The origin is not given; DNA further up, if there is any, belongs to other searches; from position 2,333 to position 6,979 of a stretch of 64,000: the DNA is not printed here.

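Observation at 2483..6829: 1448-aa protein: Mrr-like nuclease + STAND NTPase + ~900-aa helical C-terminus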

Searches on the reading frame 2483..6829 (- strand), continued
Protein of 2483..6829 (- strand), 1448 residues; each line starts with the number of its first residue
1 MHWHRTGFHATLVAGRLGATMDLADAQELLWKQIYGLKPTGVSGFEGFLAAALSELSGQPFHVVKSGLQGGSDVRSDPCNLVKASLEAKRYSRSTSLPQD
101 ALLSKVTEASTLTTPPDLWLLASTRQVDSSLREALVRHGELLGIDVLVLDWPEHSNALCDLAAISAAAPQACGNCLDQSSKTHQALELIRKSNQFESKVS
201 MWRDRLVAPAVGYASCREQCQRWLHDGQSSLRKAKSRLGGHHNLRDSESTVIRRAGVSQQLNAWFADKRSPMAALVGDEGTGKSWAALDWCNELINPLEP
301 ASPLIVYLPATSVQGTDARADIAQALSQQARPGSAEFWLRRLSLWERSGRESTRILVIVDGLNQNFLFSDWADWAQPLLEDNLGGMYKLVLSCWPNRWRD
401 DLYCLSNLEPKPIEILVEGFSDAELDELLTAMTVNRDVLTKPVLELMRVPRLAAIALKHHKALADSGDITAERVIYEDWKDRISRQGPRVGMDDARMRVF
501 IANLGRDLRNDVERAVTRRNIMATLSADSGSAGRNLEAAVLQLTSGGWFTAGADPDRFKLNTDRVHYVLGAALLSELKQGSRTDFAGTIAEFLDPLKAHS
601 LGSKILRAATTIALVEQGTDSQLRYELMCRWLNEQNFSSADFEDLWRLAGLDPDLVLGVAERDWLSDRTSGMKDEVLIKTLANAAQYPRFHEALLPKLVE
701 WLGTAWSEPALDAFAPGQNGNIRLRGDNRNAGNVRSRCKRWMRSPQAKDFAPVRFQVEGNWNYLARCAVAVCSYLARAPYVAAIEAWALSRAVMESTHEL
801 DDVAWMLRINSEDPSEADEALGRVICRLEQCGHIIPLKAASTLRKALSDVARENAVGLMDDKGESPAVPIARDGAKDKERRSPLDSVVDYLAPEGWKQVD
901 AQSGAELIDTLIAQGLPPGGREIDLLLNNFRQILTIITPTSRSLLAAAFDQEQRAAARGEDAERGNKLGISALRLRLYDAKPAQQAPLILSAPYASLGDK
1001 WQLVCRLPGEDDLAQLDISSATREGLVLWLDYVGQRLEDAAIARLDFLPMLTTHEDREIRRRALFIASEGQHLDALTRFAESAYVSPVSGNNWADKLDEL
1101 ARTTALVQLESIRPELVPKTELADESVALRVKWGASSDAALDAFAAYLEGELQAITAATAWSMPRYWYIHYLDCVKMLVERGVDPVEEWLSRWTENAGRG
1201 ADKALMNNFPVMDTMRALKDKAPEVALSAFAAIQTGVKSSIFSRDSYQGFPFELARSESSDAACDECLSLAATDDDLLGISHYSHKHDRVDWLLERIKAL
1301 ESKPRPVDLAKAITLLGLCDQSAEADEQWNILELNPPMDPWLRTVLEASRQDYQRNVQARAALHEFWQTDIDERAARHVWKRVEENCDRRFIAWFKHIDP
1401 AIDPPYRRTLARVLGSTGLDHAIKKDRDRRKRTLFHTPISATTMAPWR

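Call 33: search_protein_families(library=padloc, proteins=[P0110, P0116, P0107, P0109, P0114, P0097], max_evalue=0.01)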
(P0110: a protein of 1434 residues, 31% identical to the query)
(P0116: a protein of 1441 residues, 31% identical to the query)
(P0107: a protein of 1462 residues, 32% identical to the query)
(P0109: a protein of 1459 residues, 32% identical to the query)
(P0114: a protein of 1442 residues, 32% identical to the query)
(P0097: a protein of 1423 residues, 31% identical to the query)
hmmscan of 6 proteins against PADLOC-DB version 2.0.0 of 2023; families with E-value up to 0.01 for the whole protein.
P0110 (1434 aa): 0 families

P0116 (1441 aa): 1 family
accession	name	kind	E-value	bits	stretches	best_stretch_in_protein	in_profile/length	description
PDLC02459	BrxB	-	0.0072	14.1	0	785-898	34-147/203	BrxB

P0107 (1462 aa): 2 families
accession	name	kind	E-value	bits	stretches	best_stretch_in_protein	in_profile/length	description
PDLC02416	Aga_REase-TIR-PNTD1-PNTD2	-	3.1e-06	24.1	1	48-145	10-103/572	Class I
PDLC02400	Aga_TIR-PNTD1-PNTD2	-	0.00099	15.5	1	48-142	10-102/639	Class I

P0109 (1459 aa): 0 families

P0114 (1442 aa): 0 families

P0097 (1423 aa): 0 families

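Call 42: list_cluster_members(proteins=[P0001, P0110, P0116, P0111, P0120, P0006, P0022, P0020, P0038, P0045])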
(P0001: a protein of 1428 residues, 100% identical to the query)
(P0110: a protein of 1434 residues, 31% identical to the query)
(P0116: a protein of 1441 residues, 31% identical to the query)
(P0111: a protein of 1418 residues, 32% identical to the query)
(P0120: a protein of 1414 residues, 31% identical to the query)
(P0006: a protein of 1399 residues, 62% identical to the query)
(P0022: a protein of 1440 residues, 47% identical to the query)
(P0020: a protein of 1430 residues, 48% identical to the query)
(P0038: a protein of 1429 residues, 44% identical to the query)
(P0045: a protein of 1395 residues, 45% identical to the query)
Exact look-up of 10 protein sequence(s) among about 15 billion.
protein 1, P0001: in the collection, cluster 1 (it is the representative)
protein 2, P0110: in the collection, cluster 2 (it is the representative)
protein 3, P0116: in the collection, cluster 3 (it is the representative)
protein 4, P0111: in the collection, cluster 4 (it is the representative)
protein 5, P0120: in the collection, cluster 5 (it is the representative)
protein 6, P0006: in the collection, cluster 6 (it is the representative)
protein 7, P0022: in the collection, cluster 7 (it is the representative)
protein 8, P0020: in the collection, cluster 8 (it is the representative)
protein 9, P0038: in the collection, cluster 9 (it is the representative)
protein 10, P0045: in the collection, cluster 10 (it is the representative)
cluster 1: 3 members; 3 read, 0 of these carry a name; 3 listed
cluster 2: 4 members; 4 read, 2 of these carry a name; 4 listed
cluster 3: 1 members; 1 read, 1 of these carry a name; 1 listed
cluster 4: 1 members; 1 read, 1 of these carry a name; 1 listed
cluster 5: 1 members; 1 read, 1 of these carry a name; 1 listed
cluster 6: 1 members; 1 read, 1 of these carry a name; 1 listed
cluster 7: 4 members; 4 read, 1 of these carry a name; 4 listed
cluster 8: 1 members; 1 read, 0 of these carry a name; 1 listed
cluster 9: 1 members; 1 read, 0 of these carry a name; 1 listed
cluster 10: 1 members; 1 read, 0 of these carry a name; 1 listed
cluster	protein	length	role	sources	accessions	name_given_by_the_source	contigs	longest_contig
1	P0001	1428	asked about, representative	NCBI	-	-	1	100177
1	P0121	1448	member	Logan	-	-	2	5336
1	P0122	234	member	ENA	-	-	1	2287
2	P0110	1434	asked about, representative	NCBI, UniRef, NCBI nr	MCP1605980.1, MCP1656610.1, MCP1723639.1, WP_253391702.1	NACHT domain-containing protein [Pseudomonas citronellolis] | NACHT domain-containing protein n=1 Tax=Pseudomonas citronellolis TaxID=53408 ...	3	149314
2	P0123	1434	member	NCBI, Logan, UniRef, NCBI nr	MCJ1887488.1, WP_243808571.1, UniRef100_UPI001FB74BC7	hypothetical protein LNN38_21690 [Pseudomonas sp. LA21] | hypothetical protein n=1 Tax=Pseudomonas sp. LA21 TaxID=2893373 RepID=UPI001FB74BC7 | hypothetical protein [Pseudomonas sp. LA21]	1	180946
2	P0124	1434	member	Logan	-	-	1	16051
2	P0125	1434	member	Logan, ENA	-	-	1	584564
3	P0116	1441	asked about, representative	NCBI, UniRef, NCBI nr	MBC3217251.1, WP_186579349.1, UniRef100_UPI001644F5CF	NACHT domain-containing protein [Serratia fonticola] | hypothetical protein n=1 Tax=Serratia fonticola TaxID=47917 RepID=UPI001644F5CF | hypothetical protein [Serratia fonticola]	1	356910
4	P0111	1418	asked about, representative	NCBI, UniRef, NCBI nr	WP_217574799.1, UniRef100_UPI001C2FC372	hypothetical protein [Mesorhizobium sp. GbtcB19] | hypothetical protein n=1 Tax=Mesorhizobium sp. GbtcB19 TaxID=2824764 RepID=UPI001C2FC372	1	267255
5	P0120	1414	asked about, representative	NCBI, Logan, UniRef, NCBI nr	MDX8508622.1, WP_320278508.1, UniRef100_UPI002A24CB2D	hypothetical protein [Mesorhizobium captivum] | hypothetical protein n=1 Tax=Mesorhizobium captivum TaxID=3072319 RepID=UPI002A24CB2D | hypothetical protein [Mesorhizobium sp. VK22E]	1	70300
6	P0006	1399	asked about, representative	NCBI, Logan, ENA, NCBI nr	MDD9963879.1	MAG: hypothetical protein OXU70_17525 [Gammaproteobacteria bacterium] | hypothetical protein [Gammaproteobacteria bacterium]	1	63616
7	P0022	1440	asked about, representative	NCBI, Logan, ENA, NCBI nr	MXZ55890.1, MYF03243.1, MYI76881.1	MAG: hypothetical protein F4227_09850 [Gammaproteobacteria bacterium] | hypothetical protein [Gammaproteobacteria bacterium]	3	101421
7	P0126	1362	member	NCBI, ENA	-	-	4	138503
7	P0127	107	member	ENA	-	-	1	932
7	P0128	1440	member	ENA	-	-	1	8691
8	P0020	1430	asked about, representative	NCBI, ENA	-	-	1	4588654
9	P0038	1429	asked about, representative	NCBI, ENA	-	-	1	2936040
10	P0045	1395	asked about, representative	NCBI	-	-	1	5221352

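Call 55: search_protein_representatives(protein=window:2486-6082:-)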
Query: 1199 residues. Proteins with E-value up to 0.001 (for the whole library): 649; up to 1e-10: 521; up to 1e-30: 211. The best 150 are listed.
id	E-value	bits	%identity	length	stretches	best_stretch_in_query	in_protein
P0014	0.0e+00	1300.3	53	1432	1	2-1198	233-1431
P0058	3.4e-273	925.6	41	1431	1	2-1199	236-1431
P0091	3.5e-253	859.3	50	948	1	57-989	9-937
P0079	8.8e-245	831.5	40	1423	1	2-1198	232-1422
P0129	9.3e-232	788.4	40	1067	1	137-1199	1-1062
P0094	2.2e-176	605.0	33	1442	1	2-1198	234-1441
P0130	1.7e-166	572.3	42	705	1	137-839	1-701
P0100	1.0e-148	513.3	30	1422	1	2-1198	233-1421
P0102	6.0e-147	507.5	33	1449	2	5-631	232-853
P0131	2.3e-141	489.0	35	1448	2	4-609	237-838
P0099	1.4e-137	476.5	31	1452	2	3-603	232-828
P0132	2.0e-137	476.0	34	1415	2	3-613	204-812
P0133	6.6e-134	464.3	42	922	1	1-604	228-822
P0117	8.1e-134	464.0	31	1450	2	3-601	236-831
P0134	2.3e-132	459.2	32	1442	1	7-1198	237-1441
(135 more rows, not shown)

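Call 62: find_related_loci(query=A1, collection=genome_contigs, flank=8000)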
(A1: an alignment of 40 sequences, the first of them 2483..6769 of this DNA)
Query A1 (1428 aa) in genome_contigs; peptide patterns used: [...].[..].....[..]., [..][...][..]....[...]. (x = any residue, [..] = any of these).
108 stretches matched a pattern; 90 encode a relative of the query (tblastn E <= 1e-3); the best 80 are kept; 80 distinct loci.
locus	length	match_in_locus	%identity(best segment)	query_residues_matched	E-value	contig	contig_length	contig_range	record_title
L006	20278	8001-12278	52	1-1428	0e+0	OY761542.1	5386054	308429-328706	MAG: Pseudomonadales bacterium isolate 34428acd-a9d7-44a6-9610-487f5cc12e7b genome assembly, chromosome: 1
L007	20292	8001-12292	46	1-1427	0e+0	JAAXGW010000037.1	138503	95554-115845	MAG: OMG group bacterium isolate Plut_88873 unfiltered_Plut_88873_genomic_contig_676211, whole genome shotgun sequence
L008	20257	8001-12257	43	3-1427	0e+0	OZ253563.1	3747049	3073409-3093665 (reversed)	MAG: Arenicellales bacterium isolate d7a5d0b4-cbae-4db0-9a13-9ca8b385098f genome assembly, chromosome: 1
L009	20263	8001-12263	45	3-1428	0e+0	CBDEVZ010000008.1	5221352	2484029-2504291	MAG: uncultured Candidatus Binatia bacterium isolate 77b99e23-3f9f-49a3-a4d3-93b2c3db3d2d genome assembly, contig: conti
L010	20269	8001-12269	43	1-1428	0e+0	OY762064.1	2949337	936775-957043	MAG: Gammaproteobacteria bacterium isolate 5875f011-1e0e-4071-bb50-440bf5799690 genome assembly, chromosome: 1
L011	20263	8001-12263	48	2-1427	0e+0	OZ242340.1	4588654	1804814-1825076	MAG: Pseudomonadales bacterium isolate 91155978-9a53-44d7-b5ce-53facbcce8b6 genome assembly, chromosome: 1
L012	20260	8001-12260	44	3-1428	0e+0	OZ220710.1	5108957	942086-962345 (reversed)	MAG: Thermodesulfobacteriota bacterium isolate dce1034a-8f23-488c-aa07-39e6c80a0035 genome assembly, chromosome: 1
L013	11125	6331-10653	32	1-1427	0e+0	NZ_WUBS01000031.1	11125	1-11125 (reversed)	Acerihabitans arboris strain SAP-6 contig31, whole genome shotgun sequence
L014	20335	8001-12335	32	1-1427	0e+0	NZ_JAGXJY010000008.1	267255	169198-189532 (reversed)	Mesorhizobium sp. GbtcB19 B19_8, whole genome shotgun sequence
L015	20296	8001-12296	47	1-1428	0e+0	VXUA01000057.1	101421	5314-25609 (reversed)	MAG: Gammaproteobacteria bacterium isolate SB0666_bin_18 NODE_58_length_101421_cov_14.707407, whole genome shotgun seque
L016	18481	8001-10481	38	2-830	3e-167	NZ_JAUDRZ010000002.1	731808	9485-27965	Rhizobium sp. S152 velvet_auto_127_2, whole genome shotgun sequence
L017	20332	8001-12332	30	5-1427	9e-170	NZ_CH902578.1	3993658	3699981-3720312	Maritimibacter alkaliphilus HTCC2654 1099457000270, whole genome shotgun sequence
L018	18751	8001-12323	32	1-1427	0e+0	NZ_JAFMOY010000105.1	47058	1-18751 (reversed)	Rahnella ecdela strain FRB 231 NODE_29_length_47058_cov_46.500479, whole genome shotgun sequence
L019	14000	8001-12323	31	1-1427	0e+0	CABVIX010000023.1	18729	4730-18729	Pseudomonas fluorescens isolate PS910 genome assembly, contig: PS910_23, whole genome shotgun sequence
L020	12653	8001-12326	31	1-1427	1e-174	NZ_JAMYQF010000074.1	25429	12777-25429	Mesorhizobium sp. M0621 M0621_contig00074, whole genome shotgun sequence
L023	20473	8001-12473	34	9-1428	2e-134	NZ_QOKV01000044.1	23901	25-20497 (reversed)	Azospirillum brasilense strain ATCC 49958 NODE_44_length_23901_cov_59.587995, whole genome shotgun sequence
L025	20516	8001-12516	35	2-1428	3e-118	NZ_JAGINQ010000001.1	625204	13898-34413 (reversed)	Azospirillum soli strain CC-LY788 Ga0451091_01, whole genome shotgun sequence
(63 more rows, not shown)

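Call 90: find_encoding_contigs(protein=P0002, flank=10000, max_places=2)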
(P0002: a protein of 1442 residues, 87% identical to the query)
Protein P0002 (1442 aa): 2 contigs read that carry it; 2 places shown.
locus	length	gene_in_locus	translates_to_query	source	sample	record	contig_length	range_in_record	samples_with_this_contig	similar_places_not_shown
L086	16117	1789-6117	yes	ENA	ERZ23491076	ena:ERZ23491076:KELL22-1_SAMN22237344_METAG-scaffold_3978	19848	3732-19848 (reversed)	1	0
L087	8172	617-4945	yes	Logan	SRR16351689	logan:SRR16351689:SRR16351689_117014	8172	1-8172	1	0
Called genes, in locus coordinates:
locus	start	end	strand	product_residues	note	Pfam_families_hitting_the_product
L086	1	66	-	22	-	?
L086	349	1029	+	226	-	PF01936:NYN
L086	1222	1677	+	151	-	-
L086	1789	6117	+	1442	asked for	-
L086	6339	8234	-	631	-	PF24390:PRTase-CE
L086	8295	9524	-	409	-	-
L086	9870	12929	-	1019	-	PF04313:HSDR_N, PF04851:ResIII, PF18766:SWI2_SNF2, PF22679:T1R_D3-like, PF11867:T1RH-like_C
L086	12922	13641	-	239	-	PF14355:Abi_C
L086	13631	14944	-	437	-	PF01420:Methylase_S (weak)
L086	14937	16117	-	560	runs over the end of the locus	PF12161:HsdM_N, PF02384:N6_Mtase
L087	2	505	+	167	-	?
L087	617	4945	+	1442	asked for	-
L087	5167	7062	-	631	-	PF24390:PRTase-CE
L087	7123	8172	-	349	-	?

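Call 91: find_encoding_contigs(protein=P0116, flank=8000, max_places=1)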
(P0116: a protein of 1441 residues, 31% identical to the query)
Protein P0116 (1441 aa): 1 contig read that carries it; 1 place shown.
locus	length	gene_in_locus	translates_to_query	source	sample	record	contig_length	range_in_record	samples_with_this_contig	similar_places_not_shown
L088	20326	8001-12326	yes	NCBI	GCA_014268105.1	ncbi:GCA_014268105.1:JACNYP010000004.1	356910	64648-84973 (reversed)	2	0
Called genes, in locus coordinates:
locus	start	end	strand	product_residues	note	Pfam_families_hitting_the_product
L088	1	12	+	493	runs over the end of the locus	PF02321:OEP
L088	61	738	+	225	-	PF00106:adh_short, PF13561:adh_short_C2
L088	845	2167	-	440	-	PF02056:Glyco_hydro_4, PF11975:Glyco_hydro_4C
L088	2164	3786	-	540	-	PF02378:PTS_EIIC, PF00367:PTS_EIIB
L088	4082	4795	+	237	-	PF00392:GntR, PF08220:HTH_DeoR (faint), PF08279:HTH_11 (faint), PF07702:UTRA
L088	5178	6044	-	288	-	-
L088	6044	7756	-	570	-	PF13304:AAA_21, PF13175:AAA_15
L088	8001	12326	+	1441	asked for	PF05729:NACHT (faint)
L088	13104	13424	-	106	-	PF06689:zf-C4_ClpX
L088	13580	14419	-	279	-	PF00582:Usp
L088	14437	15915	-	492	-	PF00916:Sulfate_transp, PF01740:STAS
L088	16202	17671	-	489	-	PF01590:GAF, PF13185:GAF_2, PF00989:PAS, PF13426:PAS_9, PF08447:PAS_3, PF00990:GGDEF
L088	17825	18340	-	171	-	PF01066:CDP-OH_P_transf (weak)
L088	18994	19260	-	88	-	-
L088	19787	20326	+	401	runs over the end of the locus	PF02417:Chromate_transp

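Call 99: search_protein_families(library=padloc, proteins=[P0021, P0051, P0073, P0094, P0100, P0103], max_evalue=0.01)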
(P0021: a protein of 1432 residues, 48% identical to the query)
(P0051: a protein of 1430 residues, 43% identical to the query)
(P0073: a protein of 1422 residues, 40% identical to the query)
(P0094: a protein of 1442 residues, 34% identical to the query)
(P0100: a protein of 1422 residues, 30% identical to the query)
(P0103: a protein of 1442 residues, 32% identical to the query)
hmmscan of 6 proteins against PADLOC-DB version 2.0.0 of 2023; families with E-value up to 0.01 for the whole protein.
P0021 (1432 aa): 1 family
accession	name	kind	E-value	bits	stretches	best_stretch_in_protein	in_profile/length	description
PDLC00242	LmuA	-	0.0051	13.9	0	1326-1367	41-83/388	DUF4297 domain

P0051 (1430 aa): 1 family
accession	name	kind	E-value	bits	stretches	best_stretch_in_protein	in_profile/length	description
PDLC02164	Avs2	-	7.7e-06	21.9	1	162-364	250-446/1504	-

P0073 (1422 aa): 0 families

P0094 (1442 aa): 1 family
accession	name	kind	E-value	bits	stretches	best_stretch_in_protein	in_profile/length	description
PDLC02164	Avs2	-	0.00082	15.2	1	177-361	263-446/1504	-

P0100 (1422 aa): 0 families

P0103 (1442 aa): 0 families
